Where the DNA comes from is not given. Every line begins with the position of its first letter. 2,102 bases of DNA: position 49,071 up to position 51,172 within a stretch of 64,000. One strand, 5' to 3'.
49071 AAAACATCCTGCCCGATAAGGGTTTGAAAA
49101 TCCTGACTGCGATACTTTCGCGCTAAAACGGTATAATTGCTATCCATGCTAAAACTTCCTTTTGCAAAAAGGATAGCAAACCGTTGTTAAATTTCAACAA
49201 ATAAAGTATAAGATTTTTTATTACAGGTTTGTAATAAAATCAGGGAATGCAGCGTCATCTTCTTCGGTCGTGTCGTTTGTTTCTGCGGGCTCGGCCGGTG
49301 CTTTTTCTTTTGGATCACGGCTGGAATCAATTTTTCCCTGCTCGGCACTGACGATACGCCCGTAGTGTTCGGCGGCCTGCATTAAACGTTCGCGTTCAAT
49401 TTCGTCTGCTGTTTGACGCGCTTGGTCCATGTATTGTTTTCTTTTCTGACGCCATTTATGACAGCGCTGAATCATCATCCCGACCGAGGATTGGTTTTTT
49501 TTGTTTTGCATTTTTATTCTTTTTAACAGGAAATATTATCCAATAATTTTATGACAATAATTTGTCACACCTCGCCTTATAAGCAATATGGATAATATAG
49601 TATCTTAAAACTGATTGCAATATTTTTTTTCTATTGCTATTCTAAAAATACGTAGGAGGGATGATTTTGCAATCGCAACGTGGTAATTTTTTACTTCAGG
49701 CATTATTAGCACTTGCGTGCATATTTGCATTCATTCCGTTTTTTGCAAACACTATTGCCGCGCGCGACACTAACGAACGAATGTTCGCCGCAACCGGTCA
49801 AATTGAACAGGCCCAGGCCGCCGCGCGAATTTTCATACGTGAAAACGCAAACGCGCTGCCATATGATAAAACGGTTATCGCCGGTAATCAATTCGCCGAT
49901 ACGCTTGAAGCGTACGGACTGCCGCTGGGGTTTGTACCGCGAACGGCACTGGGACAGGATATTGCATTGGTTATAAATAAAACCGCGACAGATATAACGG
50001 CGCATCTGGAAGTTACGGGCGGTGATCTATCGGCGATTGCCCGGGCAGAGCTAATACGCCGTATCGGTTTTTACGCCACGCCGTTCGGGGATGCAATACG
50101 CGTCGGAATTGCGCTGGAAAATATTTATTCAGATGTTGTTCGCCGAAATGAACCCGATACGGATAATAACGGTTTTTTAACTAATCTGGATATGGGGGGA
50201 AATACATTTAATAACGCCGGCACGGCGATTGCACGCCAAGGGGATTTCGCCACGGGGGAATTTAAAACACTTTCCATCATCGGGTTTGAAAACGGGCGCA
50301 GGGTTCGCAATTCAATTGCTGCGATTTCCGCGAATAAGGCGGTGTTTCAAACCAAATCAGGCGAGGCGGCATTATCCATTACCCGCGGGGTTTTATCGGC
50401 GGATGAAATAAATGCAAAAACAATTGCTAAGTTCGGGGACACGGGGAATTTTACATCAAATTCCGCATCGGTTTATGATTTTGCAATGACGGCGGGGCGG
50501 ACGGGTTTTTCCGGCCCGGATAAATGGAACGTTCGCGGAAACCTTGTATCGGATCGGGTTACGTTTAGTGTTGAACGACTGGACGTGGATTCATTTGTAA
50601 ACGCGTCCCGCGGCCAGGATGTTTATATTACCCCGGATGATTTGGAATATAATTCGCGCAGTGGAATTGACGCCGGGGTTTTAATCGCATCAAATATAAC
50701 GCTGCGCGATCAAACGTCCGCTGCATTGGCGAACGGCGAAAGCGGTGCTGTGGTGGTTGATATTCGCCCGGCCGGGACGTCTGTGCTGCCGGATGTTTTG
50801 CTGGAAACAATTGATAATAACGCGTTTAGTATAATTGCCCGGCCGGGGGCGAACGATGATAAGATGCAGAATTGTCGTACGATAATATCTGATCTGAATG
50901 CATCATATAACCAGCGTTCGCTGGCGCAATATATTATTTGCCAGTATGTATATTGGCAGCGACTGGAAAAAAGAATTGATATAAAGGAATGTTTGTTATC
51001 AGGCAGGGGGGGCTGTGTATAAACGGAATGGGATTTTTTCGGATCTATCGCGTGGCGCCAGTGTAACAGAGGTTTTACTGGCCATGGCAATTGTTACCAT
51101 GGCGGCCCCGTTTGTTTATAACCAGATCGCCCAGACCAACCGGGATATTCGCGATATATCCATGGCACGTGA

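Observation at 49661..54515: Tandem operon of three 400-453 aa proteins with prepilin-type N-termini, followed by a zinc-ribbon membrane protein and a small secreted protein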

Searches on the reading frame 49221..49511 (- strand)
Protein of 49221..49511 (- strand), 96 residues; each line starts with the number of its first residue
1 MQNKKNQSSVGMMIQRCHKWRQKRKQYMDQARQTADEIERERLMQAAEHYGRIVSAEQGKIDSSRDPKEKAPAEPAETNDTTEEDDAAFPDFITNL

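Call 3: search_protein_families(library=pfam, proteins=[window:49221-49511:-], max_evalue=1)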
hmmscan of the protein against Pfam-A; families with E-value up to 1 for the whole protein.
window:49221-49511:- (96 aa): 3 families
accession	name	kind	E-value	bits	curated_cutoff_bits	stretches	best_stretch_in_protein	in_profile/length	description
PF13763.11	DUF4167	-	0.00034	21.2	25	1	26-58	44-76/78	Domain of unknown function (DUF4167)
PF15665.10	FAM184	-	0.028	14.5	32.7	1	10-70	55-115/211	Family with sequence similarity 184, A and B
PF19908.4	DUF6381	-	0.31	11.3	26.6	1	15-49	9-43/62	Family of unknown function (DUF6381)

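Call 4: search_protein_families(library=ncbifam, proteins=[window:49221-49511:-], max_evalue=1)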
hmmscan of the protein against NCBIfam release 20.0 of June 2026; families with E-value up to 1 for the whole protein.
window:49221-49511:- (96 aa): 2 families
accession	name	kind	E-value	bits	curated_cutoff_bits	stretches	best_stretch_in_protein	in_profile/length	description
TIGR02926.1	AhaH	equivalog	0.069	13.4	48.5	1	21-63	19-61/85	ATP synthase archaeal subunit H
TIGR01144.1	ATP_synt_b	equivalog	0.21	11.5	65.5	1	9-66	48-105/147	F0F1 ATP synthase subunit B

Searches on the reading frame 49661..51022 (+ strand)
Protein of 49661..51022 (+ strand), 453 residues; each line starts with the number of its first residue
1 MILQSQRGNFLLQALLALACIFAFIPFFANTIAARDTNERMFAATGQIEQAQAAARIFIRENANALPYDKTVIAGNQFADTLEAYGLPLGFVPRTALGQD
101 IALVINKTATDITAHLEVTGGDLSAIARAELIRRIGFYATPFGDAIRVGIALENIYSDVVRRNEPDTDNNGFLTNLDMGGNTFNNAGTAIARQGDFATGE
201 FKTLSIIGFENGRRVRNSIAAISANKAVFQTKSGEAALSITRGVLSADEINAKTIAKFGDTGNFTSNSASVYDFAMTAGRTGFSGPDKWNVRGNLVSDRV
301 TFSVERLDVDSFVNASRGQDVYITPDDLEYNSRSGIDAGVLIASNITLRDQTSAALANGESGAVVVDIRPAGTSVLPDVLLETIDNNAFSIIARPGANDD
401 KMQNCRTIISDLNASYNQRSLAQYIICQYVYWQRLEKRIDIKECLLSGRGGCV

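Call 3: search_protein_families(library=pfam, proteins=[window:49661-51022:+], max_evalue=1)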
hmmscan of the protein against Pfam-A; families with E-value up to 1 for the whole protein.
window:49661-51022:+ (453 aa): 1 family
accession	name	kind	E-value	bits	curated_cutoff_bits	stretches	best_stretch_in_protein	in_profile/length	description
PF05767.17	Pox_A14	-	0.12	13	27.7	1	14-34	20-40/93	Poxvirus virion envelope protein A14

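Call 4: search_protein_families(library=ncbifam, proteins=[window:49661-51022:+], max_evalue=1)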
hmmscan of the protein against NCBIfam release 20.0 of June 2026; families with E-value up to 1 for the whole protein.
window:49661-51022:+ (453 aa): 0 families
